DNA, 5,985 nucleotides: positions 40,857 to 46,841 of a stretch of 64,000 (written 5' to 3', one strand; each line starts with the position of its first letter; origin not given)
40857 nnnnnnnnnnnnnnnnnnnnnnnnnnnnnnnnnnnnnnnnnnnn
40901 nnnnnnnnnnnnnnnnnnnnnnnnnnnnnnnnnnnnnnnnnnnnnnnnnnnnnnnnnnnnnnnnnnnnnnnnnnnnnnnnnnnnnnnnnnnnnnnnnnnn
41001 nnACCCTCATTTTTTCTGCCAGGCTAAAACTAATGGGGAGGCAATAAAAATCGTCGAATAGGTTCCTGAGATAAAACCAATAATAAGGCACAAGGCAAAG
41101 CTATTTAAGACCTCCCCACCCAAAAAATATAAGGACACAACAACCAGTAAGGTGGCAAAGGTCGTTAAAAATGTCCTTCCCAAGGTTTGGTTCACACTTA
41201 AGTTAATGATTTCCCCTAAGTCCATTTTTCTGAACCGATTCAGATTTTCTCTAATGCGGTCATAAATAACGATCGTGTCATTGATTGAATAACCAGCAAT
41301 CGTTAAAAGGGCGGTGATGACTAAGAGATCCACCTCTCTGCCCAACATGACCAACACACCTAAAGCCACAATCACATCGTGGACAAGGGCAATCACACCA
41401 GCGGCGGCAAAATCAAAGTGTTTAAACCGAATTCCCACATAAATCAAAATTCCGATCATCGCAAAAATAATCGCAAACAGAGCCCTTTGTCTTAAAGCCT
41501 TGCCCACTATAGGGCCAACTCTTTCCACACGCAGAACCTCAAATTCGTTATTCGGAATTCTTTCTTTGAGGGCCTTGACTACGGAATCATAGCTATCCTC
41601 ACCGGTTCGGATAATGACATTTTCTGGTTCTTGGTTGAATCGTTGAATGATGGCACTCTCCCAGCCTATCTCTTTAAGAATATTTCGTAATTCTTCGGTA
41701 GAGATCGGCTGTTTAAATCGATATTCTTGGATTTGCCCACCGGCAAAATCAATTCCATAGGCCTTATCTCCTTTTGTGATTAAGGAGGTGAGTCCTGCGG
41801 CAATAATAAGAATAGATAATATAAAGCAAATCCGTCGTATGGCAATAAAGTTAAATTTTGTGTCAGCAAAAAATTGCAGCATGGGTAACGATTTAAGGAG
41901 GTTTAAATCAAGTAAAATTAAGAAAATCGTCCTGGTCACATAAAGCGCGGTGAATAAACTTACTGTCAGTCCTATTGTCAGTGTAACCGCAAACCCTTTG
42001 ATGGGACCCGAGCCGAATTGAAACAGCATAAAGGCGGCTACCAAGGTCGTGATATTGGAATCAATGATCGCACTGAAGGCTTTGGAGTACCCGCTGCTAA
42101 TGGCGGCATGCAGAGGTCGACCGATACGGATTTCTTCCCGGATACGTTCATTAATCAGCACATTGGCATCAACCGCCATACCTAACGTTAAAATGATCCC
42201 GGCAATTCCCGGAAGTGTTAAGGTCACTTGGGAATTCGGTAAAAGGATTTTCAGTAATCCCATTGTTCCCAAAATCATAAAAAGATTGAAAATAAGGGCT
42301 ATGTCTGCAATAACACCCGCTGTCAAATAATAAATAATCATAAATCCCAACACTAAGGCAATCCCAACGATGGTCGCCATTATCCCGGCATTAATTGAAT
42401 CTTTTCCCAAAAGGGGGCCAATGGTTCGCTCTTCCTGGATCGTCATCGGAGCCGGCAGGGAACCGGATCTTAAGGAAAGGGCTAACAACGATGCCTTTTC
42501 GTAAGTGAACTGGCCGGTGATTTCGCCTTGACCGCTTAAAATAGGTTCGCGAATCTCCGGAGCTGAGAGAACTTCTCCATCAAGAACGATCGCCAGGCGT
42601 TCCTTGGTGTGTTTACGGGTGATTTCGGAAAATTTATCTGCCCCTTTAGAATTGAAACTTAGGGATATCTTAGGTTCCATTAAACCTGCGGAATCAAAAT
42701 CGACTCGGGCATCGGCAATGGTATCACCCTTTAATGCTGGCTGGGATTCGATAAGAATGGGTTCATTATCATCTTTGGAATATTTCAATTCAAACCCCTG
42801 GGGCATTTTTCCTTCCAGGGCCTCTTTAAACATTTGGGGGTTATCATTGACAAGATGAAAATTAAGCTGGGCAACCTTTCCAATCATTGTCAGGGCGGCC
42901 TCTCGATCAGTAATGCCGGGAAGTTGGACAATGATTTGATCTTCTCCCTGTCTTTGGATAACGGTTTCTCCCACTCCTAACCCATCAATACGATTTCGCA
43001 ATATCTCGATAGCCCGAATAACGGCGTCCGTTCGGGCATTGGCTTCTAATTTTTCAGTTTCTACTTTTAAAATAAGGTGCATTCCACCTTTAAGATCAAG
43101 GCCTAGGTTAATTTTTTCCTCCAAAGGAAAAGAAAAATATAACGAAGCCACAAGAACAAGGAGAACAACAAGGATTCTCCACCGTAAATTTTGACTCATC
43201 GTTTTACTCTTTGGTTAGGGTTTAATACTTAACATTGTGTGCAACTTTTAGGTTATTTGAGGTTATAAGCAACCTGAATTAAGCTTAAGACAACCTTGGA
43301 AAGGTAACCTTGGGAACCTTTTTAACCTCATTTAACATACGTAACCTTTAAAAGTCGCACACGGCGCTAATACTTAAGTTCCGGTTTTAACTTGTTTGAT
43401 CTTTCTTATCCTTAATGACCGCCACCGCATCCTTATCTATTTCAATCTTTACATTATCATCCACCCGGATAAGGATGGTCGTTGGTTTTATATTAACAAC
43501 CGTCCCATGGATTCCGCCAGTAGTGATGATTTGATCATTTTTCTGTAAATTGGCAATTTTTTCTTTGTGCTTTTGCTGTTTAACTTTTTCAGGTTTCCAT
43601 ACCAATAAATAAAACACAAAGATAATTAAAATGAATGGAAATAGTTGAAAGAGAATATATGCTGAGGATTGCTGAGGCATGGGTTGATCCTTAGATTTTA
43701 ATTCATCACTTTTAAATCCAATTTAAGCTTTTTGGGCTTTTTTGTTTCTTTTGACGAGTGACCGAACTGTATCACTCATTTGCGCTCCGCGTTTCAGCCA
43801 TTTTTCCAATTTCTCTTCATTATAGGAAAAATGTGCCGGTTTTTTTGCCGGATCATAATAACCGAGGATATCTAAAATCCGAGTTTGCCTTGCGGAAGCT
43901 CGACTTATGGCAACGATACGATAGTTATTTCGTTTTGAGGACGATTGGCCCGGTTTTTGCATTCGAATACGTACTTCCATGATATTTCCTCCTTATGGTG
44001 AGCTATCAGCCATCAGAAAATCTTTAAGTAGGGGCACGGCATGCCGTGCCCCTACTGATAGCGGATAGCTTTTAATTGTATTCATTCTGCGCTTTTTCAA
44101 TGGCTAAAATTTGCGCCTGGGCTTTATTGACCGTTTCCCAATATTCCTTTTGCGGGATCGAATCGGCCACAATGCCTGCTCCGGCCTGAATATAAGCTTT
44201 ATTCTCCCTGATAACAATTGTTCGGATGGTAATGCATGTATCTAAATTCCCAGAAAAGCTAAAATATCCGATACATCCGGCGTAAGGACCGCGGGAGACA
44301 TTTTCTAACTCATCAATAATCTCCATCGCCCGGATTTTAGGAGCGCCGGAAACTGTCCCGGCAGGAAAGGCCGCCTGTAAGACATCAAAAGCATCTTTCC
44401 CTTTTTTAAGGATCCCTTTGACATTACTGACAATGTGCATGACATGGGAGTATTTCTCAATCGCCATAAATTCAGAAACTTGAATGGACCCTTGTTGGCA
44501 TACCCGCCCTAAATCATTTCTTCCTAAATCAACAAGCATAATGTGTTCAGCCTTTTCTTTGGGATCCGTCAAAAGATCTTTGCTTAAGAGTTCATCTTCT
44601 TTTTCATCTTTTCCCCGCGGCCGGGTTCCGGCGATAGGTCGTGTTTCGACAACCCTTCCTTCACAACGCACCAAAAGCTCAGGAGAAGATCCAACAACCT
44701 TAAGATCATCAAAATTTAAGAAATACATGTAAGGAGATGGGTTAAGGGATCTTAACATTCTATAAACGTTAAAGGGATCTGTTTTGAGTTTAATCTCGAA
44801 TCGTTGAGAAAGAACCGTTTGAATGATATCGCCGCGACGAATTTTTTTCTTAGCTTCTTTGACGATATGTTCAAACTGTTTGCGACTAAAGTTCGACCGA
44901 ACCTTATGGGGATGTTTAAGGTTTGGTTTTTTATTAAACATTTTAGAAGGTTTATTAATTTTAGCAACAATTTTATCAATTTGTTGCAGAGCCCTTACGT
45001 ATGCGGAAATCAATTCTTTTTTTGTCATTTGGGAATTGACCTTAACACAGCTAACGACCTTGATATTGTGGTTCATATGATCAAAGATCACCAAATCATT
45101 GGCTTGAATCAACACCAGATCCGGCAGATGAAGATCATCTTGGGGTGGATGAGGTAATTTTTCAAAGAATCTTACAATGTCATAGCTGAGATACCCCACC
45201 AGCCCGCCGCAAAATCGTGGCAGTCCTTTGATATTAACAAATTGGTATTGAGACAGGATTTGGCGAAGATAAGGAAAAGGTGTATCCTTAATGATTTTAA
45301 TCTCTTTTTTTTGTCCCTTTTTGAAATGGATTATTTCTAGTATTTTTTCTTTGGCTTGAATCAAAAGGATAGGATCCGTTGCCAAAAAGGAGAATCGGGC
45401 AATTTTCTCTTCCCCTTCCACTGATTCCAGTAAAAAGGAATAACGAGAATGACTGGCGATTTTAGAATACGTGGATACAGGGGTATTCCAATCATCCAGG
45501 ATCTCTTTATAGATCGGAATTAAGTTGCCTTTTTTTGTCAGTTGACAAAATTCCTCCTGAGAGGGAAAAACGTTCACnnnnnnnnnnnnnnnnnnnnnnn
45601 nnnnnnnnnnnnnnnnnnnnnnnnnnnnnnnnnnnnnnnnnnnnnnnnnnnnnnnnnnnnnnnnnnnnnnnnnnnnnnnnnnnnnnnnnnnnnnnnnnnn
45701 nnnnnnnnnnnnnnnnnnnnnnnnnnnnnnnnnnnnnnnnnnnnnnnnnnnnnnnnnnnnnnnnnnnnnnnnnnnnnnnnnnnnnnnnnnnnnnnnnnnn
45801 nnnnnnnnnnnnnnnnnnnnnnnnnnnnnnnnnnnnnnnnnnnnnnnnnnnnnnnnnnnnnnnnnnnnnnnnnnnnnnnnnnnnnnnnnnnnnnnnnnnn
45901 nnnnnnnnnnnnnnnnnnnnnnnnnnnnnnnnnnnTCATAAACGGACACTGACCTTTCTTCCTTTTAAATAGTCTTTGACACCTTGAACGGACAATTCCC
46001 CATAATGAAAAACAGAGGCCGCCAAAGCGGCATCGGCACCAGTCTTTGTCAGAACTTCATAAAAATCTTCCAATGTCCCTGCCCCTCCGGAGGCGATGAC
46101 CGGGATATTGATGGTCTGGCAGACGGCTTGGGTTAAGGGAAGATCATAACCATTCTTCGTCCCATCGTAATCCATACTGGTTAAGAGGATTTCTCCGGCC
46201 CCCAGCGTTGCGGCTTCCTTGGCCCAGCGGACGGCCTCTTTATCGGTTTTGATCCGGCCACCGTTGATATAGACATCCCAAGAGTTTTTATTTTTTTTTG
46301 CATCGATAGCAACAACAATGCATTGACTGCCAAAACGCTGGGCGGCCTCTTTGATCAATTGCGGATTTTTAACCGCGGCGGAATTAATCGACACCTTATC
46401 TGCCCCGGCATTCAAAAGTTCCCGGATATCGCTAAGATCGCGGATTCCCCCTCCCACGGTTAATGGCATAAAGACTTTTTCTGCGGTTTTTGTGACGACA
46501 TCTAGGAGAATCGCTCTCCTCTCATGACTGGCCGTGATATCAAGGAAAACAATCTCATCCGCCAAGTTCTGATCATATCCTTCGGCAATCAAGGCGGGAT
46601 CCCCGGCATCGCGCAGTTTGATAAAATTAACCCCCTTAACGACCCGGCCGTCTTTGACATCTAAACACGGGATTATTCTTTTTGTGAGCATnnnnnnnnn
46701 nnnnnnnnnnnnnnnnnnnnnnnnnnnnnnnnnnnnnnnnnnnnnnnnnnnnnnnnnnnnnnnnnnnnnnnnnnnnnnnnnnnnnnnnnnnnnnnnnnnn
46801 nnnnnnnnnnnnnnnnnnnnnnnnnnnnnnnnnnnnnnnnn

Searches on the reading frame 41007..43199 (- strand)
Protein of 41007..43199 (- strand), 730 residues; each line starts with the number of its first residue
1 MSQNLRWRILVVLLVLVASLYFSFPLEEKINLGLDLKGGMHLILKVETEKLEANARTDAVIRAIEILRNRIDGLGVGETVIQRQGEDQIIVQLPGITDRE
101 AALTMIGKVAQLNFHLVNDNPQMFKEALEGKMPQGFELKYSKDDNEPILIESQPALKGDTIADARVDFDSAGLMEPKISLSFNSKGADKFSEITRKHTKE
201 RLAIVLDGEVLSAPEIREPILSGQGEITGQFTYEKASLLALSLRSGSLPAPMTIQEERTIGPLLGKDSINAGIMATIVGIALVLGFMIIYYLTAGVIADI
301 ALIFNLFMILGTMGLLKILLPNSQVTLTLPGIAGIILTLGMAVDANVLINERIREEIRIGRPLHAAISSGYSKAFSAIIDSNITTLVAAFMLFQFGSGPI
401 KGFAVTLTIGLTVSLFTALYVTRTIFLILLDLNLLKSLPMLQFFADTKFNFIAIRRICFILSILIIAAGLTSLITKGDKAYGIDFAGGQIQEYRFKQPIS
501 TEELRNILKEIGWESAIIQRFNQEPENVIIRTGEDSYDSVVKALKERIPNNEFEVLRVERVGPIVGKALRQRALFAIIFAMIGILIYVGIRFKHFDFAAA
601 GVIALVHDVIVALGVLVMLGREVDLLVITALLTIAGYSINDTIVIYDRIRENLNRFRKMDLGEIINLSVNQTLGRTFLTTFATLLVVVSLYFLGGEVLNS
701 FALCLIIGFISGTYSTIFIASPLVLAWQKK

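Call 73: search_protein_families(library=pfam, proteins=[window:41007-43199:-], max_evalue=0.00001)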
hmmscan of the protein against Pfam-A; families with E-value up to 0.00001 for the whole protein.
window:41007-43199:- (730 aa): 4 families
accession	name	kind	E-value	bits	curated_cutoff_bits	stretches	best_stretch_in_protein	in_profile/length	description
PF02355.23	SecD_SecF_C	-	8.3e-82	273.6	20.5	2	550-729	11-188/189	Protein export membrane protein SecD/SecF, C-terminal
PF22599.2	SecDF_P1_head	-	1.3e-34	118.9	27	1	139-250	4-114/114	SecDF, P1 head subdomain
PF21760.3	SecD_1st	-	5e-25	87.2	27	1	62-119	3-60/60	Protein translocase subunit SecDF, P1 domain, N-terminal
PF07549.19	Sec_GG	-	1.4e-07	31.3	20.3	0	30-48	8-26/28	SecD/SecF GG Motif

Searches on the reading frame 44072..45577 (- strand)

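Call 73: search_protein_families(library=pfam, proteins=[window:44072-45577:-], max_evalue=0.00001)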
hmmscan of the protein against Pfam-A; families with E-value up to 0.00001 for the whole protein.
window:44072-45577:- (501 aa): 2 families
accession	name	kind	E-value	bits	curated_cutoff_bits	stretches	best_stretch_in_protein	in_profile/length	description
PF00425.24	Chorismate_bind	-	4.1e-96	321.9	27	1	232-485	2-257/257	chorismate binding enzyme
PF04715.19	Anth_synt_I_N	-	7.5e-36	123.9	23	1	29-172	1-138/140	Anthranilate synthase component I, N terminal region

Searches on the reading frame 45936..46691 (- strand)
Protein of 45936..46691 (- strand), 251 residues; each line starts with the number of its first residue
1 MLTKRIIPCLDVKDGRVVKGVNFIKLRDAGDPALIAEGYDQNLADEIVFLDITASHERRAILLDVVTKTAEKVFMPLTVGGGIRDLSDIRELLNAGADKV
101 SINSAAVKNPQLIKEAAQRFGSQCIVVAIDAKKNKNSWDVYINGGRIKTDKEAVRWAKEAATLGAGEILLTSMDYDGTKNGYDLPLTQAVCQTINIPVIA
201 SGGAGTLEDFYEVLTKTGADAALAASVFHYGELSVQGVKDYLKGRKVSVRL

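Call 73: search_protein_families(library=pfam, proteins=[window:45936-46691:-], max_evalue=0.00001)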
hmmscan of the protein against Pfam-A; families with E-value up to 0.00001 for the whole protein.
window:45936-46691:- (251 aa): 3 families
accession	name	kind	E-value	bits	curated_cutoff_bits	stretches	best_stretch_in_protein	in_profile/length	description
PF00977.27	His_biosynth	-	2.9e-87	292.3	23.6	1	5-233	1-227/228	Histidine biosynthesis protein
PF01207.24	Dus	-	1.1e-09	38.4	20.4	0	63-120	173-230/311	Dihydrouridine synthase (Dus)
PF02581.23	TMP-TENI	-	8.6e-07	28.9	27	0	54-105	128-179/180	Thiamine monophosphate synthase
